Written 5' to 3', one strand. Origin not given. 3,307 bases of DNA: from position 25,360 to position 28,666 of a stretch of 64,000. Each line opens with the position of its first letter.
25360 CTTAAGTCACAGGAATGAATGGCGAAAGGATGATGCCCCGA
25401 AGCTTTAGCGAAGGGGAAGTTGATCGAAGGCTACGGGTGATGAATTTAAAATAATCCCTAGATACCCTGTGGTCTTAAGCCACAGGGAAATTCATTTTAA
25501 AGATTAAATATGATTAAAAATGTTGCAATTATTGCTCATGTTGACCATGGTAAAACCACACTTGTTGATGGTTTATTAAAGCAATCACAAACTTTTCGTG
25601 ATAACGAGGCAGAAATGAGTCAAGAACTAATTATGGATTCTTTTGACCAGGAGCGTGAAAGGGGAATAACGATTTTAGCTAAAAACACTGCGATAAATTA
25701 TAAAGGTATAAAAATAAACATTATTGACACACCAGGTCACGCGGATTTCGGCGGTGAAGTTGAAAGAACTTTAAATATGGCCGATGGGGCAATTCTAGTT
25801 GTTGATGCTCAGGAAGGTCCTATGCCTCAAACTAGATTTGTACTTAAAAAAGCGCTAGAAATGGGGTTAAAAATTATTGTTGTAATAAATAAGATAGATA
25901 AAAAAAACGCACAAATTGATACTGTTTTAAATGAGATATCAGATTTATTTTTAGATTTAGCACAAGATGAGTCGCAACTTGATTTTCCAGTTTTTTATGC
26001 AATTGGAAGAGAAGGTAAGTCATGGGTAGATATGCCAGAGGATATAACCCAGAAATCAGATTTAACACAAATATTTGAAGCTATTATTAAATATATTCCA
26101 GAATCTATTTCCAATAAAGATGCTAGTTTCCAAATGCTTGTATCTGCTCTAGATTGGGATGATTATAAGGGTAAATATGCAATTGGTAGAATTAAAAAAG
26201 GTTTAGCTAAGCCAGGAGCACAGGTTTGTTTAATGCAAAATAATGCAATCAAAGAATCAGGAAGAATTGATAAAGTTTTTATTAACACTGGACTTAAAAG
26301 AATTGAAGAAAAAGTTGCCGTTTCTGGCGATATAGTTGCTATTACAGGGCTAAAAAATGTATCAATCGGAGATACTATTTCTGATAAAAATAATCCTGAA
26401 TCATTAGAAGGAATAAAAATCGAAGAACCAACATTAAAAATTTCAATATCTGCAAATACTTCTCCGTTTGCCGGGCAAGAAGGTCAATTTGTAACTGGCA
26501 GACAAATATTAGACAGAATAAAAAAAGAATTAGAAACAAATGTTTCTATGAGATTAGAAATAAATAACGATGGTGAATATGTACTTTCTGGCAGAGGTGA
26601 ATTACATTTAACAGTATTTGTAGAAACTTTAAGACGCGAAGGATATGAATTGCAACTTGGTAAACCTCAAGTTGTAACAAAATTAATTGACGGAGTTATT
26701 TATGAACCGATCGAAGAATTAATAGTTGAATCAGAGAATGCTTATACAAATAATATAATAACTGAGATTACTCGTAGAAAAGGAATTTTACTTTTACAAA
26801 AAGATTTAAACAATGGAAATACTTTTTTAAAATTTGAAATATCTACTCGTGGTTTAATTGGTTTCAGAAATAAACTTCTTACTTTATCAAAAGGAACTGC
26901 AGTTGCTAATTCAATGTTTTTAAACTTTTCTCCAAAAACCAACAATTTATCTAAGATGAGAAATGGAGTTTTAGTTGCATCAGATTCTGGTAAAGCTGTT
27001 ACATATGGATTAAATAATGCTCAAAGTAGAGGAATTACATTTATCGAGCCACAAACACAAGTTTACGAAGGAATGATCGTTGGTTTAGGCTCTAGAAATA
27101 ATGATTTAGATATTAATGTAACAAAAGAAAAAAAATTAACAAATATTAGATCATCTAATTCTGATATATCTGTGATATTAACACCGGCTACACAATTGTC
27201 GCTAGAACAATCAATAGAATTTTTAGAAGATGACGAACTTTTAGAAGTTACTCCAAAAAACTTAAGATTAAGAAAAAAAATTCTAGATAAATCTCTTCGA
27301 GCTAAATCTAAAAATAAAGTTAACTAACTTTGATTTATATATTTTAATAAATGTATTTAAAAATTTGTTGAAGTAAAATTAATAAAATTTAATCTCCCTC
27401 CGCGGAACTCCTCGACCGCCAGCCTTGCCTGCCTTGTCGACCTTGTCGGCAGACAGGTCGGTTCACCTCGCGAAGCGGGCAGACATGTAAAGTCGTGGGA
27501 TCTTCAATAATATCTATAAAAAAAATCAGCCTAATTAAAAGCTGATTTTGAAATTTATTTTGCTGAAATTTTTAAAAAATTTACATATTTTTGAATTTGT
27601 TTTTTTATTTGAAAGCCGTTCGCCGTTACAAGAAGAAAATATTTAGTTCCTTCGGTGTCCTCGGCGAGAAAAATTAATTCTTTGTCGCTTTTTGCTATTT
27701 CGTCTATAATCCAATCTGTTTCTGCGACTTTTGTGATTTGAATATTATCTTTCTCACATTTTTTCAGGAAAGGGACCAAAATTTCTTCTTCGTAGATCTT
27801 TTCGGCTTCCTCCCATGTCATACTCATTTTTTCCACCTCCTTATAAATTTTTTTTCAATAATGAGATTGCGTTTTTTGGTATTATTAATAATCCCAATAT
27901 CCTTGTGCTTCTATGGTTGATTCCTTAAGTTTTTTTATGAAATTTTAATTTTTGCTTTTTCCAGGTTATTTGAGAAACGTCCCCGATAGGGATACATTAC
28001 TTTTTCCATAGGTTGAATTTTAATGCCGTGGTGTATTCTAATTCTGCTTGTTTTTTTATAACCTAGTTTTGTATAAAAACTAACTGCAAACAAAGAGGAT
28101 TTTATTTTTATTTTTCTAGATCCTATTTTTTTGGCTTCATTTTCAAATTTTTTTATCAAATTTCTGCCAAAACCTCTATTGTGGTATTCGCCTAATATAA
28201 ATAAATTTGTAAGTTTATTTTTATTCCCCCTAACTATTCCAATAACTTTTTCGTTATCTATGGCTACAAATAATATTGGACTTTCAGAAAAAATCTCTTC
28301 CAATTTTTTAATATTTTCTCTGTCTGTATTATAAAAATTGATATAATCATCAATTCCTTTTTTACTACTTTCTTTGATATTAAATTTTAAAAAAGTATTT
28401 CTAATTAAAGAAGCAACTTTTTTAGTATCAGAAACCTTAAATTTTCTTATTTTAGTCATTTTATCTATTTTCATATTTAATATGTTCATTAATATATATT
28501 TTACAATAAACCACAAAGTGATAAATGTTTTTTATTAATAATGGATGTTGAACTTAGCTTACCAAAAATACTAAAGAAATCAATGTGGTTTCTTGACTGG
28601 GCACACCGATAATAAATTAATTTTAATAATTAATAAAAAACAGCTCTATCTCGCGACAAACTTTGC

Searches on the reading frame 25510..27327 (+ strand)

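Call 52: search_protein_families(library=pfam, max_evalue=0.001, proteins=[window:25510-27327:+])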
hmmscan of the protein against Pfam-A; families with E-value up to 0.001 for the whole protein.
window:25510-27327:+ (605 aa): 9 families
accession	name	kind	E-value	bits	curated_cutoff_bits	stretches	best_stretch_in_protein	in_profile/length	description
PF00009.33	GTP_EFTU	-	3.1e-57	193.7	26.5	1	2-197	3-187/188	Elongation factor Tu GTP binding domain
PF21018.2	BipA_C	-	2.5e-44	150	23.8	1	485-593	1-109/110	TypA/BipA C-terminal domain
PF00679.30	EFG_C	-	5.4e-15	55.6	27.9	1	397-480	2-85/89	Elongation factor G C-terminus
PF03144.31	GTP_EFTU_D2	-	3.4e-10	40.7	30.3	1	221-290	1-72/73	Elongation factor Tu domain 2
PF22042.2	EF-G_D2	-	5.1e-08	33.3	27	1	207-292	2-83/84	Elongation factor G domain 2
PF01926.29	MMR_HSR1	-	4.1e-07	30.5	21.9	1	5-128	2-113/113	50S ribosome-binding GTPase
PF14492.12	EFG_III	-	1.3e-06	28.8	27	1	335-384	23-74/75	Elongation Factor G, domain III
PF02421.24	FeoB_N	-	0.00056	19.9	27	0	52-137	32-123/156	Ferrous iron transport protein B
PF00735.24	Septin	-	0.00099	18.9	26.2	0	5-80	7-75/280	Septin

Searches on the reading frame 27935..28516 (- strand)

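Call 52: search_protein_families(library=pfam, max_evalue=0.001, proteins=[window:27935-28516:-])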
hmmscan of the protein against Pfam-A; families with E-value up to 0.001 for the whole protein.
window:27935-28516:- (193 aa): 4 families
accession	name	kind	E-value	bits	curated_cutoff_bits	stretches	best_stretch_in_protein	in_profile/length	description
PF13673.13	Acetyltransf_10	-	1.8e-20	73.6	23.6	1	51-173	6-127/128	Acetyltransferase (GNAT) domain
PF13508.13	Acetyltransf_7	-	1.6e-10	41.7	27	1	81-155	4-84/84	Acetyltransferase (GNAT) domain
PF00583.31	Acetyltransf_1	-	1.2e-09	38.9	20.7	1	68-153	22-116/116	Acetyltransferase (GNAT) family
PF13333.12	rve_2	-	0.00024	21.6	22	1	44-72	16-46/56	Integrase core domain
